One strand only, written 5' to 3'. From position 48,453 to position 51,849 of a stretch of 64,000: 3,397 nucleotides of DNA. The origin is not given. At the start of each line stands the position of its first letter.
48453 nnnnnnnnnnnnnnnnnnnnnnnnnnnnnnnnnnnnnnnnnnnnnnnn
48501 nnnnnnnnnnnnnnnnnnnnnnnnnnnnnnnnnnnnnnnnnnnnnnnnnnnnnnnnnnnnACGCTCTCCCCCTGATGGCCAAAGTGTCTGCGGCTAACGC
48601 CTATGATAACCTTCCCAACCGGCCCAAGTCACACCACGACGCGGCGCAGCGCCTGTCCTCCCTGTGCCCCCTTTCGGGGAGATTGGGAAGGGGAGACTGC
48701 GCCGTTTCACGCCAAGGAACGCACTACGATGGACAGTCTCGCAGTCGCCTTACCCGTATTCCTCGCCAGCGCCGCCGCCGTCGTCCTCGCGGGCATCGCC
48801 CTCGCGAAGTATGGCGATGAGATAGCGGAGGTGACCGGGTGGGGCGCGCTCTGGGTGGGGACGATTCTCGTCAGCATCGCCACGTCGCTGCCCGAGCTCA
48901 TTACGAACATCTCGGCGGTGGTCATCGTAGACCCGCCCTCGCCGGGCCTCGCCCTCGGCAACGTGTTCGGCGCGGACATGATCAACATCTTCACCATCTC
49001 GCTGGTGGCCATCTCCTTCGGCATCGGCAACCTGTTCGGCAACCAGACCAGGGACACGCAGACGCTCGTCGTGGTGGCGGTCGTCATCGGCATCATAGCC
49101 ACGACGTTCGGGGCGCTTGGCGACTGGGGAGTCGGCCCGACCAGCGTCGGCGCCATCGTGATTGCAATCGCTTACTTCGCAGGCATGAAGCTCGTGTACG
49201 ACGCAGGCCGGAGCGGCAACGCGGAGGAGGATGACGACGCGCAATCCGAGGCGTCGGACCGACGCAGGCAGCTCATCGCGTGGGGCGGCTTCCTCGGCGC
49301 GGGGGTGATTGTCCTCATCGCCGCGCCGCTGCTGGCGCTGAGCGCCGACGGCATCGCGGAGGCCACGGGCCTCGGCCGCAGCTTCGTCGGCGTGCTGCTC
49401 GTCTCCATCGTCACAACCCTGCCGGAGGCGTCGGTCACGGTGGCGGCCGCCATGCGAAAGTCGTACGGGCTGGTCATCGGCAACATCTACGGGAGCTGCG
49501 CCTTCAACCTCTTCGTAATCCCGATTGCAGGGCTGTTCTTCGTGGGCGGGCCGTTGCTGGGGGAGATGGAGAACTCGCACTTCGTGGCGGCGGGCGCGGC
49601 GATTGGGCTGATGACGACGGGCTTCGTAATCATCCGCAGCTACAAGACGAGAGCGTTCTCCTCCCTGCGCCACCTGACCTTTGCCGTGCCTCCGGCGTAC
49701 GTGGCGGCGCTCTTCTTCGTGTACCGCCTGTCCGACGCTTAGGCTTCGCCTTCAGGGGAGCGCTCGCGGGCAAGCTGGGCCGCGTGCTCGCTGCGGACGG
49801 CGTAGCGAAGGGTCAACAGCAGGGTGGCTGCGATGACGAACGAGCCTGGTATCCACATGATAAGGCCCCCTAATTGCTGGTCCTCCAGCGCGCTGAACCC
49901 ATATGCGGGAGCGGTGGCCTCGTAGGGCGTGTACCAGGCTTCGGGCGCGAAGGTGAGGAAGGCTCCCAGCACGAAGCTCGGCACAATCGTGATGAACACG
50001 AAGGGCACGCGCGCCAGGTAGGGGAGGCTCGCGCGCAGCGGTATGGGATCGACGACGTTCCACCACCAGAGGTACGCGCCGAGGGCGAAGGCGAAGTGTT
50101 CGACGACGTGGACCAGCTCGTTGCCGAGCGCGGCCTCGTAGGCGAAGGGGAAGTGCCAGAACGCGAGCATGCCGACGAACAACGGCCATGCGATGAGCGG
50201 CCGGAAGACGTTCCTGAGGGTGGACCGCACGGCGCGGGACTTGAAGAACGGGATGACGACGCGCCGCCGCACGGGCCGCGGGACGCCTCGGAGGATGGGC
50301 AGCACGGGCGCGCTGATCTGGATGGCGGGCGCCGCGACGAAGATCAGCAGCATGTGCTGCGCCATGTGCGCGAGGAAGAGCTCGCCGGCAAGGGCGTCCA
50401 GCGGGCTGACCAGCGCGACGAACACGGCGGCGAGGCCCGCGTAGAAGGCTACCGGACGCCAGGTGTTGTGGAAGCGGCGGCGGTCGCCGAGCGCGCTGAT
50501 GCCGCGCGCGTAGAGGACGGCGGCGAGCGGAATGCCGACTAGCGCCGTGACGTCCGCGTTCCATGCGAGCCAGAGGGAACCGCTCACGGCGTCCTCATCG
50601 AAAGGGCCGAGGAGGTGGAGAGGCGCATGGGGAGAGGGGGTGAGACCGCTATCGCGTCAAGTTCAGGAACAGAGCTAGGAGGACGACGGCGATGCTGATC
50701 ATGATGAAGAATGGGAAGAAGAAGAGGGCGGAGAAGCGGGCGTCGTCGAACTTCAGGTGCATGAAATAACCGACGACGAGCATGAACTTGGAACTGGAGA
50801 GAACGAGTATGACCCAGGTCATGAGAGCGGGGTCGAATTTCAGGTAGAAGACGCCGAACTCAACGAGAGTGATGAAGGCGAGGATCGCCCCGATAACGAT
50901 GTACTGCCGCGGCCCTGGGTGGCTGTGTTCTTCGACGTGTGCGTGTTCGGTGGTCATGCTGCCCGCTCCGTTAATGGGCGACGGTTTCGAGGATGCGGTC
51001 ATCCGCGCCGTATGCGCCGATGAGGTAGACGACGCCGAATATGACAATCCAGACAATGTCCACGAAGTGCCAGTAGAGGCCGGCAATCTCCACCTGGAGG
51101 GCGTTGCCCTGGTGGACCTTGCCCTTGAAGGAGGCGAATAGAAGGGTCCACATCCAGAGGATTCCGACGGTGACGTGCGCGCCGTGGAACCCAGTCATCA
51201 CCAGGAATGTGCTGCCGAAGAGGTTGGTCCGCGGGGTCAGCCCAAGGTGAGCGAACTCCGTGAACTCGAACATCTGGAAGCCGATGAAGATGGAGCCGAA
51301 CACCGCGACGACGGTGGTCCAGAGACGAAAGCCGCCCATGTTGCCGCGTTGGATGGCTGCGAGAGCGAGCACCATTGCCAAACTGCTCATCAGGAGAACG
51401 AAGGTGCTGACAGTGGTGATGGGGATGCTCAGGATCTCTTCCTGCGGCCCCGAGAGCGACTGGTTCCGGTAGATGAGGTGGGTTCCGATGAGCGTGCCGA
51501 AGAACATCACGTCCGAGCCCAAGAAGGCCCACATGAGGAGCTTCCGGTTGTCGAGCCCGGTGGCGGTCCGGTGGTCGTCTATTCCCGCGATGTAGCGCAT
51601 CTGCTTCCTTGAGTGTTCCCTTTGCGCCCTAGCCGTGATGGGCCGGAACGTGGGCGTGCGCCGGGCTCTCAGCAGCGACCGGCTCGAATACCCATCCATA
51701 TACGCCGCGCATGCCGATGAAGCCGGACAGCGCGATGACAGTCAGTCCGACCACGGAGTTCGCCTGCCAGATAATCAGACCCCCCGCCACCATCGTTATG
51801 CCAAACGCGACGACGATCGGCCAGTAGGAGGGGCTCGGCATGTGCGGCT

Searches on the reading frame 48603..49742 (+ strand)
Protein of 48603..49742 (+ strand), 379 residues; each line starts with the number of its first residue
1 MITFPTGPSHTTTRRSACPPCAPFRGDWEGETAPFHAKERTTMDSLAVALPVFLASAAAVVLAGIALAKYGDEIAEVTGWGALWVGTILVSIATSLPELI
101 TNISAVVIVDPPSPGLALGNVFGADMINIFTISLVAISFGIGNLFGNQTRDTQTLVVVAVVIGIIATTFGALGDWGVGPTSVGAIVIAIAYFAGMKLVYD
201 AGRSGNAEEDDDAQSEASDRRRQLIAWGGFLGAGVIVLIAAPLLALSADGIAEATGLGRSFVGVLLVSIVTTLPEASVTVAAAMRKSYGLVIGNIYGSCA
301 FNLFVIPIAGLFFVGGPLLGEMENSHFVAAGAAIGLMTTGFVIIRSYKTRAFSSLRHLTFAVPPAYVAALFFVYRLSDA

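Call 43: search_protein_families(library=pfam, proteins=[window:48603-49742:+], max_evalue=0.00001)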
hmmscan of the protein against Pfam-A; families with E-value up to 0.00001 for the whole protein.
window:48603-49742:+ (379 aa): 1 family
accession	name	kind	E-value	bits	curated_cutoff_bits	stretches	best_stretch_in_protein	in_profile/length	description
PF01699.29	Na_Ca_ex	-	1.4e-25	90.5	24.9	2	226-346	2-123/151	Sodium/calcium exchanger protein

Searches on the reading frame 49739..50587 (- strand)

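Call 43: search_protein_families(library=pfam, proteins=[window:49739-50587:-], max_evalue=0.00001)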
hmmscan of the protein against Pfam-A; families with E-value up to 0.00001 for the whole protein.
window:49739-50587:- (282 aa): 1 family
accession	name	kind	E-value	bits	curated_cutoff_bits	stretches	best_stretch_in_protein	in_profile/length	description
PF09678.15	Caa3_CtaG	-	6.8e-57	193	27.7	1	24-264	1-235/237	Cytochrome c oxidase caa3 assembly factor (Caa3_CtaG)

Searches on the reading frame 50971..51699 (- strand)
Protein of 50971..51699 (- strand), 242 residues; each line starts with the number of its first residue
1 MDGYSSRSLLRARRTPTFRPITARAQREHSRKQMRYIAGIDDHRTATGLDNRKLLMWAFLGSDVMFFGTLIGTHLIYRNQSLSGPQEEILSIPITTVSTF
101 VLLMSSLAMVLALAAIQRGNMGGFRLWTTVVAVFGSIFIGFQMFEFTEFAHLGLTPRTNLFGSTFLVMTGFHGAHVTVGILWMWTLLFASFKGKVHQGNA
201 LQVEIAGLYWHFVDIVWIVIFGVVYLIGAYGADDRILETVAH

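Call 44: search_protein_families(library=pfam, proteins=[window:50971-51699:-], max_evalue=0.00001)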
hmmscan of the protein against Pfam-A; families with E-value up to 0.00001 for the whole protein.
window:50971-51699:- (242 aa): 1 family
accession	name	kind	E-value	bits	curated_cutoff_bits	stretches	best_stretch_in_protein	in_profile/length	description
PF00510.24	COX3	-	6.8e-15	56.1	23.8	1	93-228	125-257/258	Cytochrome c oxidase subunit III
